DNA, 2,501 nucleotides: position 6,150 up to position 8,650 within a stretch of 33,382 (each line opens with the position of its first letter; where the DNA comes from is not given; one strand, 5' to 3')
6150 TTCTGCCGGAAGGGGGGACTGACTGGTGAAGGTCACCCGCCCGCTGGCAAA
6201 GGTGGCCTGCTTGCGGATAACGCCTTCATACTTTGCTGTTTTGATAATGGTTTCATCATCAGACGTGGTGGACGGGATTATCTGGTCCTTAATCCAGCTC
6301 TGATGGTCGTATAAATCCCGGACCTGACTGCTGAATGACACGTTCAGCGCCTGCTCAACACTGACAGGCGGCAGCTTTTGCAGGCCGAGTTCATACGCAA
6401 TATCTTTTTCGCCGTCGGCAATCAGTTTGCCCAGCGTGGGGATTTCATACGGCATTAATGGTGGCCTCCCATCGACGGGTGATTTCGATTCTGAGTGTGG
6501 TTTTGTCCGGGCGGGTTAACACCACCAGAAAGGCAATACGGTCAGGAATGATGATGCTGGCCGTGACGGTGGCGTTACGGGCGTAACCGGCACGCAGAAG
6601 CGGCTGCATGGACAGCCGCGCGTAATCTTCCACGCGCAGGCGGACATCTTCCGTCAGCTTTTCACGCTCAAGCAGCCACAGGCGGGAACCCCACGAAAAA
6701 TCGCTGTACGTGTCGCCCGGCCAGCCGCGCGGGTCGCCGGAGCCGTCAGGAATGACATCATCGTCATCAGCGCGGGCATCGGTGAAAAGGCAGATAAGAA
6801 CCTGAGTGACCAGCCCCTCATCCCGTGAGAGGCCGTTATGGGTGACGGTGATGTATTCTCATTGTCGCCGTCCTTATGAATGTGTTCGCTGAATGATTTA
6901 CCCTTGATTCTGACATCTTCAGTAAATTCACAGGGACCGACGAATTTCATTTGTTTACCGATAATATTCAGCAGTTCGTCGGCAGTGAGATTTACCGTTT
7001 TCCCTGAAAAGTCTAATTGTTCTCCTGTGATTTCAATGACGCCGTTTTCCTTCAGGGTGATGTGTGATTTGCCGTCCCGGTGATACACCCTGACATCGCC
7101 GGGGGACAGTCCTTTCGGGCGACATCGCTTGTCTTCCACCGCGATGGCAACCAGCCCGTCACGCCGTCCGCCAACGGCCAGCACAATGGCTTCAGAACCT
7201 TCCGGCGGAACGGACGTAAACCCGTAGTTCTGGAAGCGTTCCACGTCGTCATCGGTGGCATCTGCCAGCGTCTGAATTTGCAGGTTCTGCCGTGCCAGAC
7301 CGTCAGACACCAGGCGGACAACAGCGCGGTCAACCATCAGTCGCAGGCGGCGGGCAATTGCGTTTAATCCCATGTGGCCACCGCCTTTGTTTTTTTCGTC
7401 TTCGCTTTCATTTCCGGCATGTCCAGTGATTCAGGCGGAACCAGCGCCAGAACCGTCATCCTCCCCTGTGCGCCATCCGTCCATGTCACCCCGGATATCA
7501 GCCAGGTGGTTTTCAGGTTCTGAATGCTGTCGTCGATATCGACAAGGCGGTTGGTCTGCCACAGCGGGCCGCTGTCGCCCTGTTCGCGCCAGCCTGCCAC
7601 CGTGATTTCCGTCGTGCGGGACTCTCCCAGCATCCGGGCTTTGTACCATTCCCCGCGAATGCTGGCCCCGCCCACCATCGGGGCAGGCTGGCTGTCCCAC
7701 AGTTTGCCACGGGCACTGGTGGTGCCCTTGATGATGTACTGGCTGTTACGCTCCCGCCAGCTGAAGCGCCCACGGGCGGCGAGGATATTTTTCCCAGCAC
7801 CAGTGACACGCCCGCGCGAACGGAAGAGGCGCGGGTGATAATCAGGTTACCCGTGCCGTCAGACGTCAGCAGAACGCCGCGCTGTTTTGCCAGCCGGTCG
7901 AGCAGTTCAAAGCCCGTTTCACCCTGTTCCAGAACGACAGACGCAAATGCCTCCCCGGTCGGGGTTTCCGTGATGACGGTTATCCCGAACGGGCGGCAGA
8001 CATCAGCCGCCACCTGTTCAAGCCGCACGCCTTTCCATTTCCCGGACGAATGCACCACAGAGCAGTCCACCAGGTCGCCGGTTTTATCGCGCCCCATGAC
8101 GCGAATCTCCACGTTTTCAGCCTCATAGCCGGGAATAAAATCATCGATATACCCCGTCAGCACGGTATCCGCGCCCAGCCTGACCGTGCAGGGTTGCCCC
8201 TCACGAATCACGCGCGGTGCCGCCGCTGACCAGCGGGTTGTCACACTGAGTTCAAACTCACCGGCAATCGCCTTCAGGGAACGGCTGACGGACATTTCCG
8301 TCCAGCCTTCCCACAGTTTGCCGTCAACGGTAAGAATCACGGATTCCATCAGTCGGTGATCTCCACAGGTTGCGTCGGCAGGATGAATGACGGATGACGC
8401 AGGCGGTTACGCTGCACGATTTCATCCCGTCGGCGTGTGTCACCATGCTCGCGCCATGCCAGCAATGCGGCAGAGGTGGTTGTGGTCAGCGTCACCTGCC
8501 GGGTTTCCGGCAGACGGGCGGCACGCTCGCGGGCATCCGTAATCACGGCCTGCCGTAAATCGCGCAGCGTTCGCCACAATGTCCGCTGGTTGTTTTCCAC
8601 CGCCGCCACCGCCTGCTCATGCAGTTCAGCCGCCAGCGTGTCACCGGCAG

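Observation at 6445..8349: Several indel-type disruptions cluster in tail and baseplate genes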

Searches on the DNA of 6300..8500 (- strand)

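Call 5: search_dna_similar(query=window:6300-8500:-, collection=ecoli_genomes, mode=near, max_rows=30)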
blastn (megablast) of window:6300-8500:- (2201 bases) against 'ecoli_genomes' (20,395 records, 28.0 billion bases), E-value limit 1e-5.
Records with a match: 50; places in all: 58; records where one place covers at least 80% of the query: 48.
Genomes with a match: 49 of 5426; with a place that covers at least 80% of the query: 47. Places per genome that has any: lowest 1, median 1, highest 4. On chromosomes: 57 places; on plasmids: 1.
Best place of each record, by identity: >=99% 2; 95-99% 40; 90-95% 8.
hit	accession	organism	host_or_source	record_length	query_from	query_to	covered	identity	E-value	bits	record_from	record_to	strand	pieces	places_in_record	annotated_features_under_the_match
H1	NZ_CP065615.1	Escherichia coli strain FDAARGOS_943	missing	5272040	1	2201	100%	99.5%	0e+0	4051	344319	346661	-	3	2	phage baseplate assembly protein | phage baseplate assembly protein V | phage GP46 family protein | baseplate J/gp47 family protein | DNA circularization protein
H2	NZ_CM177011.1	Escherichia coli strain VL40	Homo sapiens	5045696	1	2201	100%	99.5%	0e+0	4045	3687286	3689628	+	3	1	phage baseplate assembly protein | phage baseplate assembly protein V | phage GP46 family protein | baseplate J/gp47 family protein | DNA circularization protein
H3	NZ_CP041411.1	Escherichia coli strain STEC719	goat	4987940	1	2201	100%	96.0%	0e+0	3612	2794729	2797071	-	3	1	phage baseplate assembly protein | phage baseplate assembly protein V | phage GP46 family protein | baseplate J/gp47 family protein | DNA circularization protein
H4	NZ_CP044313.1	Escherichia coli strain RM11911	missing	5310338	1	2201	100%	95.9%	0e+0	3607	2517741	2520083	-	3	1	phage baseplate assembly protein | phage baseplate assembly protein V | phage GP46 family protein | baseplate J/gp47 family protein | DNA circularization protein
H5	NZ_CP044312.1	Escherichia coli strain RM13745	missing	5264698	1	2201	100%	95.9%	0e+0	3607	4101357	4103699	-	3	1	phage baseplate assembly protein | phage baseplate assembly protein V | phage GP46 family protein | baseplate J/gp47 family protein | DNA circularization protein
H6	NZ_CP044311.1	Escherichia coli strain RM13752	missing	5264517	1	2201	100%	95.9%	0e+0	3607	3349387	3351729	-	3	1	phage baseplate assembly protein | phage baseplate assembly protein V | phage GP46 family protein | baseplate J/gp47 family protein | DNA circularization protein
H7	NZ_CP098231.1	Escherichia coli strain XJ34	bovine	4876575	1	2201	100%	95.9%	0e+0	3607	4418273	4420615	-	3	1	phage baseplate assembly protein | phage baseplate assembly protein V | phage GP46 family protein | baseplate J/gp47 family protein | DNA circularization protein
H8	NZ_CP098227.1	Escherichia coli strain XJ6-3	bovine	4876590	1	2201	100%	95.9%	0e+0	3607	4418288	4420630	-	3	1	phage baseplate assembly protein | phage baseplate assembly protein V | phage GP46 family protein | baseplate J/gp47 family protein | DNA circularization protein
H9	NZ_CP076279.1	Escherichia coli strain SA53-3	Bubalus bubalis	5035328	1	2201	100%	95.7%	0e+0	3584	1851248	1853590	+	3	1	phage baseplate assembly protein | phage baseplate assembly protein V | phage GP46 family protein | baseplate J/gp47 family protein | DNA circularization protein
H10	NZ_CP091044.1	Escherichia coli strain STEC346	pork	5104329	1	2201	100%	95.6%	0e+0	3568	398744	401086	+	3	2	phage baseplate assembly protein | phage baseplate assembly protein V | phage GP46 family protein | baseplate J/gp47 family protein | DNA circularization protein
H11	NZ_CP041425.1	Escherichia coli strain STEC388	pig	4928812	1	2201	100%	95.5%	0e+0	3552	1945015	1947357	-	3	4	phage baseplate assembly protein | phage baseplate assembly protein V | phage GP46 family protein | baseplate J/gp47 family protein | DNA circularization protein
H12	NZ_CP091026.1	Escherichia coli strain STEC383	pig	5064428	1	2201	100%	95.4%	0e+0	3545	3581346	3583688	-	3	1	phage baseplate assembly protein | phage baseplate assembly protein V | phage GP46 family protein | baseplate J/gp47 family protein | DNA circularization protein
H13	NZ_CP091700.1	Escherichia coli strain KFu019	river water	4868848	1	2201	100%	95.4%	0e+0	3540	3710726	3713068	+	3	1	phage baseplate assembly protein | phage baseplate assembly protein V | phage GP46 family protein | baseplate J/gp47 family protein | DNA circularization protein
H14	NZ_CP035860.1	Escherichia coli strain TD225-C4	Homo sapiens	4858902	1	2201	100%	95.2%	0e+0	3525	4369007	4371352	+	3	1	phage baseplate assembly protein | phage baseplate assembly protein V | phage GP46 family protein | baseplate J/gp47 family protein | DNA circularization protein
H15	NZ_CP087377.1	Escherichia coli strain RIVM_C019217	Homo sapiens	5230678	1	2201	100%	95.2%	0e+0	3520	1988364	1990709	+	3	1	phage baseplate assembly protein | phage baseplate assembly protein V | phage GP46 family protein | baseplate J/gp47 family protein | DNA circularization protein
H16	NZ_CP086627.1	Escherichia coli strain RIVM_C036569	Homo sapiens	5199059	1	2201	100%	95.2%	0e+0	3520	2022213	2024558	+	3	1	phage baseplate assembly protein | phage baseplate assembly protein V | phage GP46 family protein | baseplate J/gp47 family protein | DNA circularization protein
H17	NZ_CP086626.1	Escherichia coli strain RIVM_C037134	Homo sapiens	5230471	1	2201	100%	95.2%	0e+0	3520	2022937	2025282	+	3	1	phage baseplate assembly protein | phage baseplate assembly protein V | phage GP46 family protein | baseplate J/gp47 family protein | DNA circularization protein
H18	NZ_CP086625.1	Escherichia coli strain RIVM_C037166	Homo sapiens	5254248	1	2201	100%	95.2%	0e+0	3520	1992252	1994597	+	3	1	phage baseplate assembly protein | phage baseplate assembly protein V | phage GP46 family protein | baseplate J/gp47 family protein | DNA circularization protein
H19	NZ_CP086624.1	Escherichia coli strain RIVM_C037791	Homo sapiens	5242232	1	2201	100%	95.2%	0e+0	3520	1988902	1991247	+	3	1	phage baseplate assembly protein | phage baseplate assembly protein V | phage GP46 family protein | baseplate J/gp47 family protein | DNA circularization protein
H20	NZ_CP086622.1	Escherichia coli strain RIVM_C037884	Homo sapiens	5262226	1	2201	100%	95.2%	0e+0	3520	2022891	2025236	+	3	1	phage baseplate assembly protein | phage baseplate assembly protein V | phage GP46 family protein | baseplate J/gp47 family protein | DNA circularization protein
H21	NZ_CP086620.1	Escherichia coli strain RIVM_C039205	Homo sapiens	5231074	1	2201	100%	95.2%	0e+0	3520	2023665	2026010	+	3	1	phage baseplate assembly protein | phage baseplate assembly protein V | phage GP46 family protein | baseplate J/gp47 family protein | DNA circularization protein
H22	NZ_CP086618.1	Escherichia coli strain RIVM_C039227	Homo sapiens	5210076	1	2201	100%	95.2%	0e+0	3520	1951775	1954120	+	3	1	phage baseplate assembly protein | phage baseplate assembly protein V | phage GP46 family protein | baseplate J/gp47 family protein | DNA circularization protein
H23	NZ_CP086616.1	Escherichia coli strain RIVM_C039629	Homo sapiens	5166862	1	2201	100%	95.2%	0e+0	3520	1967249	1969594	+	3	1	phage baseplate assembly protein | phage baseplate assembly protein V | phage GP46 family protein | baseplate J/gp47 family protein | DNA circularization protein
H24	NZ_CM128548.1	Escherichia coli strain MMC-J-0078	Homo sapiens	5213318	1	2201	100%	95.2%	0e+0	3520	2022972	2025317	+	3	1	phage baseplate assembly protein | phage baseplate assembly protein V | phage GP46 family protein | baseplate J/gp47 family protein | DNA circularization protein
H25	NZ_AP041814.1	Escherichia coli O166:H15 strain JNE21-009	Homo sapiens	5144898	1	2201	100%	95.2%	0e+0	3520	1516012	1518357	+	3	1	phage baseplate assembly protein | phage baseplate assembly protein V | phage GP46 family protein | baseplate J/gp47 family protein | DNA circularization protein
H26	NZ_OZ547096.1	Escherichia coli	Homo sapiens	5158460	1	2201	100%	95.2%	0e+0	3520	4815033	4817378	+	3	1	phage baseplate assembly protein | phage baseplate assembly protein V | phage GP46 family protein | baseplate J/gp47 family protein | DNA circularization protein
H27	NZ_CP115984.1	Escherichia coli strain NCCP 13717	Homo sapiens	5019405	1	2201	100%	95.2%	0e+0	3520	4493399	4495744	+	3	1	phage baseplate assembly protein | phage baseplate assembly protein V | phage GP46 family protein | baseplate J/gp47 family protein | DNA circularization protein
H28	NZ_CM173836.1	Escherichia coli strain 1424KP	Homo sapiens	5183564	1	2201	100%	95.2%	0e+0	3520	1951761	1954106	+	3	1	phage baseplate assembly protein | phage baseplate assembly protein V | phage GP46 family protein | baseplate J/gp47 family protein | DNA circularization protein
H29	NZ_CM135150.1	Escherichia coli strain 54214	Homo sapiens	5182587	1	2201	100%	95.2%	0e+0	3520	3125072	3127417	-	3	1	phage baseplate assembly protein | phage baseplate assembly protein V | phage GP46 family protein | baseplate J/gp47 family protein | DNA circularization protein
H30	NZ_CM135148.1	Escherichia coli strain 48956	Homo sapiens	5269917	1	2201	100%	95.2%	0e+0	3520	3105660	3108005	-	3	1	phage baseplate assembly protein | phage baseplate assembly protein V | phage GP46 family protein | baseplate J/gp47 family protein | DNA circularization protein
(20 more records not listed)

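Call 6: search_dna_similar(query=window:6300-8500:-, collection=phages, mode=near, max_rows=30)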
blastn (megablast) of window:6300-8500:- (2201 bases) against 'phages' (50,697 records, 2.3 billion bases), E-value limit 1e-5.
No match.

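Call 7: get_annotated_region(hit=H1, flank=1500)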
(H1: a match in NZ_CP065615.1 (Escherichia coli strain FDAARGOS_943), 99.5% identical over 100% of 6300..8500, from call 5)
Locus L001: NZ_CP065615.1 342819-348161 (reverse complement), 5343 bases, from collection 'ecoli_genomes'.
description: Escherichia coli strain FDAARGOS_943 chromosome, complete genome
organism: Escherichia coli strain FDAARGOS_943 (NCBI taxid 562)
replicon: chromosome; assembly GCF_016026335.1
host: missing; source: missing; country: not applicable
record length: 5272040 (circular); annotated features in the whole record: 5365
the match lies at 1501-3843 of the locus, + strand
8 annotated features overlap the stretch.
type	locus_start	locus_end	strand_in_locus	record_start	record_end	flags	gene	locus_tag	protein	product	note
CDS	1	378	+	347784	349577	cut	-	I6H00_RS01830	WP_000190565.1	hypothetical protein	-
CDS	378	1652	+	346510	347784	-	-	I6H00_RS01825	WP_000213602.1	DNA circularization protein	-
CDS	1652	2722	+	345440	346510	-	-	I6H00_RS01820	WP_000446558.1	phage baseplate assembly protein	-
CDS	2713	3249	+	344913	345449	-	-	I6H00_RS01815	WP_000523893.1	phage baseplate assembly protein V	-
CDS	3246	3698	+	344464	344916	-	-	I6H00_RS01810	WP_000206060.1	phage GP46 family protein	-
CDS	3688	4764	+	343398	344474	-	-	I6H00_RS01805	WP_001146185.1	baseplate J/gp47 family protein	-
CDS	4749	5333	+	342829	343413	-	-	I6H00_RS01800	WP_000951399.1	YmfQ family protein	-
CDS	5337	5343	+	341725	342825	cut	-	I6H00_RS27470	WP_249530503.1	phage tail protein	-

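Call 8: get_annotated_region(hit=H3, flank=1500)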
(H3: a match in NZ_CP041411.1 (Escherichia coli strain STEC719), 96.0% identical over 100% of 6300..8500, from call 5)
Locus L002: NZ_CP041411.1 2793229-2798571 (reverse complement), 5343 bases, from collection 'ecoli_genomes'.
description: Escherichia coli strain STEC719 chromosome, complete genome
organism: Escherichia coli strain STEC719 (NCBI taxid 562)
replicon: chromosome; assembly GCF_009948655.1
host: -; source: goat; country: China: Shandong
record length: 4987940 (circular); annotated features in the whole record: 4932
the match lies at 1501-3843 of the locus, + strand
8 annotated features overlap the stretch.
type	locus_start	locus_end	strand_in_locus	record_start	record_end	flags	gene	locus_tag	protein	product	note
CDS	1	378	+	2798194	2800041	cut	-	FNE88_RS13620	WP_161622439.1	phage tail protein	-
CDS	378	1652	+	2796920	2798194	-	-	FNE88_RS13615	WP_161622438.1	DNA circularization protein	-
CDS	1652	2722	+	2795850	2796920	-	-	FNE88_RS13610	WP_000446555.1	phage baseplate assembly protein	-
CDS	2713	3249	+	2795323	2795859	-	-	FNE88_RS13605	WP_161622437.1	phage baseplate assembly protein V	-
CDS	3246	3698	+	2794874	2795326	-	-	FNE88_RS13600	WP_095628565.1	phage GP46 family protein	-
CDS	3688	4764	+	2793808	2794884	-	-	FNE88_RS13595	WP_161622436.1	baseplate J/gp47 family protein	-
CDS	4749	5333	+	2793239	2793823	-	-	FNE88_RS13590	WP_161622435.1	YmfQ family protein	-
CDS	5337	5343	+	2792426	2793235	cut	-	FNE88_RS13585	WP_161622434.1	phage tail protein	-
